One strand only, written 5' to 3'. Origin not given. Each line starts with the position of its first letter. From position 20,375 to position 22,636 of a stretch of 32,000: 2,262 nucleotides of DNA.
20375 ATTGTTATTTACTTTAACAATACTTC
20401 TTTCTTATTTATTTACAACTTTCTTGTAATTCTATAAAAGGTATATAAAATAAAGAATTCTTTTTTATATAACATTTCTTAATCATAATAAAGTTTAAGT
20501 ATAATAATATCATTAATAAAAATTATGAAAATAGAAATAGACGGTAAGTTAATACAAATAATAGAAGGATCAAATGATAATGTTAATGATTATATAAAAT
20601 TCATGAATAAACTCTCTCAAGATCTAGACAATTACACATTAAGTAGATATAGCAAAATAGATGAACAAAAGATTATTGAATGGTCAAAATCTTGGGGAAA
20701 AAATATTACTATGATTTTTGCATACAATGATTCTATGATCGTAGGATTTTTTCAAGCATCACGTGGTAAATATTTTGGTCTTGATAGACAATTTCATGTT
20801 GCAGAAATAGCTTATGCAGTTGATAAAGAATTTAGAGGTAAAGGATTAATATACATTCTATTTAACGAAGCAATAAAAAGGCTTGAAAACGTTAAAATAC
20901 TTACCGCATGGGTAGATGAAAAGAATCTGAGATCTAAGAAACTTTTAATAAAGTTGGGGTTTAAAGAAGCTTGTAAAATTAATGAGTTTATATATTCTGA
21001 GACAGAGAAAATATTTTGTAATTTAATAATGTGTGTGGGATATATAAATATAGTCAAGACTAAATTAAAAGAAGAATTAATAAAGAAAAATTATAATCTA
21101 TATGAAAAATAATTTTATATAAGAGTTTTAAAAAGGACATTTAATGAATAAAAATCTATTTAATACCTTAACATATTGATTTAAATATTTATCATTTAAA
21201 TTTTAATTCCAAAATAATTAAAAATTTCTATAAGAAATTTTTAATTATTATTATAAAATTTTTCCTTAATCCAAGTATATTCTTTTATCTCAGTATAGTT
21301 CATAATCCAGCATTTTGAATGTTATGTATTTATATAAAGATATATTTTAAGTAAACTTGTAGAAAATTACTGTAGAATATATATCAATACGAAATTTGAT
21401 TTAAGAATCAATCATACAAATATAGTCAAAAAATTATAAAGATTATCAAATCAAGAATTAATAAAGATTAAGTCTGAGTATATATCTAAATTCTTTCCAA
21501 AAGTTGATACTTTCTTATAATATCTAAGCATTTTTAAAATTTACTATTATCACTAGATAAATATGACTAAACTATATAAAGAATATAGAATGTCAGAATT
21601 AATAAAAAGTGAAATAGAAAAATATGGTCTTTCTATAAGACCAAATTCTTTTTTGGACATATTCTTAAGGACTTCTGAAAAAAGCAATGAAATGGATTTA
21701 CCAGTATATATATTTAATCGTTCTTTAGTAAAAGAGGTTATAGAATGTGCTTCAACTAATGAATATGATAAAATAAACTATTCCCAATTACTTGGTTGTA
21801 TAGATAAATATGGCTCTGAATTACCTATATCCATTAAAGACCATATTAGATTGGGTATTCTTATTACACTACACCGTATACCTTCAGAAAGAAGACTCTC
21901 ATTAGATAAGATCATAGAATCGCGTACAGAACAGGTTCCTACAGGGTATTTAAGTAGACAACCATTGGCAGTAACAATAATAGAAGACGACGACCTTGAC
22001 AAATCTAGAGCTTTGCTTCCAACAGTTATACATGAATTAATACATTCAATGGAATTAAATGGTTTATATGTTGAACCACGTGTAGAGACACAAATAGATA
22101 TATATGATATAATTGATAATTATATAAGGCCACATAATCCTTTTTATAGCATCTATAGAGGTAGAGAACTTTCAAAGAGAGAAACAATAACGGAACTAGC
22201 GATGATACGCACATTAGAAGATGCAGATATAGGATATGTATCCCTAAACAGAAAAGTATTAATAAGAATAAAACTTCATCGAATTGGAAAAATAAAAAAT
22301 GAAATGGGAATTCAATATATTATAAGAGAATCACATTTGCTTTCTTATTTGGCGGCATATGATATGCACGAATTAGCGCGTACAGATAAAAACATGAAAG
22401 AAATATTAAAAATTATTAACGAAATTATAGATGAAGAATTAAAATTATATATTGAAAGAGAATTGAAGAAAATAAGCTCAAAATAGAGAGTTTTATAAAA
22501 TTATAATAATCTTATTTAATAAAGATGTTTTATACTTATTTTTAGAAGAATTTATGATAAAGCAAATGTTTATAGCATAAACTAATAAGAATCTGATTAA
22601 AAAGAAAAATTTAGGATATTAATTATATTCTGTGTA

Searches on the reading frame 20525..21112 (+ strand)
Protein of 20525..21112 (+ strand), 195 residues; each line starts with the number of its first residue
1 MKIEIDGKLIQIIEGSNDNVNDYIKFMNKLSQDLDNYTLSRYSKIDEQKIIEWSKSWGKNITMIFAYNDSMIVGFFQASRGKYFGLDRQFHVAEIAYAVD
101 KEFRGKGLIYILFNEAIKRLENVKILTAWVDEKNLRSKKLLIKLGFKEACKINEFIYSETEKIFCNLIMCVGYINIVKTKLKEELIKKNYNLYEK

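Call 4: search_protein_families(library=pfam, proteins=[window:20525-21112:+], max_evalue=0.1)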
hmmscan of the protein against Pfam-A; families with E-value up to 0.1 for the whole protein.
window:20525-21112:+ (195 aa): 7 families
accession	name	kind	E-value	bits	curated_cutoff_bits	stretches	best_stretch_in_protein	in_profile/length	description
PF00583.31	Acetyltransf_1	-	2.4e-10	41.2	20.7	1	38-146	12-116/116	Acetyltransferase (GNAT) family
PF13302.13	Acetyltransf_3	-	6.7e-06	27.3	25.4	1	48-147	38-138/138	Acetyltransferase (GNAT) domain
PF13508.13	Acetyltransf_7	-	7e-05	23.6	27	1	63-148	5-84/84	Acetyltransferase (GNAT) domain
PF08445.16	FR47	-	0.00011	22.5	22.1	1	97-149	27-80/86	FR47-like protein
PF13673.13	Acetyltransf_10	-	0.00056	20.3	23.6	1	59-149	29-110/128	Acetyltransferase (GNAT) domain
PF12746.13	GNAT_acetyltran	-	0.00068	19.8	26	1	92-150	181-238/243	GNAT acetyltransferase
PF08444.16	Gly_acyl_tr_C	-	0.057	14.1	27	0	95-149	24-78/89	Aralkyl acyl-CoA:amino acid N-acyltransferase, C-terminal region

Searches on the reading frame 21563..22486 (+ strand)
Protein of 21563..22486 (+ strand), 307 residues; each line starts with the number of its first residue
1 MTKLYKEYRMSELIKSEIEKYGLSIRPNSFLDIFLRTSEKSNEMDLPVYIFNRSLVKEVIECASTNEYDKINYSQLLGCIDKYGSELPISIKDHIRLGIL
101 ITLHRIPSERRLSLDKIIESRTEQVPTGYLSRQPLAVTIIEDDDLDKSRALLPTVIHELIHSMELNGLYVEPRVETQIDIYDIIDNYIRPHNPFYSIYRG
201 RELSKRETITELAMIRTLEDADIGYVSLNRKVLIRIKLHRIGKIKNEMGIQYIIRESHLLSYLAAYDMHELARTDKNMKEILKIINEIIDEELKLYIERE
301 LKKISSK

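Call 4: search_protein_families(library=pfam, proteins=[window:21563-22486:+], max_evalue=0.1)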
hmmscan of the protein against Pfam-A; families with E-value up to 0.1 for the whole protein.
window:21563-22486:+ (307 aa): 0 families

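Call 6: search_protein_families(library=ncbifam, proteins=[window:21563-22486:+], max_evalue=0.1)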
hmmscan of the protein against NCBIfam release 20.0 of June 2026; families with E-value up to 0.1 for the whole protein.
window:21563-22486:+ (307 aa): 1 family
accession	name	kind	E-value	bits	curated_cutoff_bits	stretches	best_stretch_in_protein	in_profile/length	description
TIGR04531.1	nonproteo_OH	subfamily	0.057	12.8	300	1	26-121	113-209/277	putative nonproteinogenic amino acid hydroxylase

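Call 7: search_protein_families(library=padloc, proteins=[window:21563-22486:+], max_evalue=0.1)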
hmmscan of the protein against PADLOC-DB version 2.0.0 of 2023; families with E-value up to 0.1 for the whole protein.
window:21563-22486:+ (307 aa): 1 family
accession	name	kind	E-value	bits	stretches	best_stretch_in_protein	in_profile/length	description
PDLC02141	Csn2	-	0.0026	15.8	1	215-301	32-119/220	-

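Call 74: search_protein_families(library=phrogs, proteins=[window:21563-22486:+], max_evalue=0.01)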
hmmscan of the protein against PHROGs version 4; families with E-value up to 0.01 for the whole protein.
window:21563-22486:+ (307 aa): 0 families
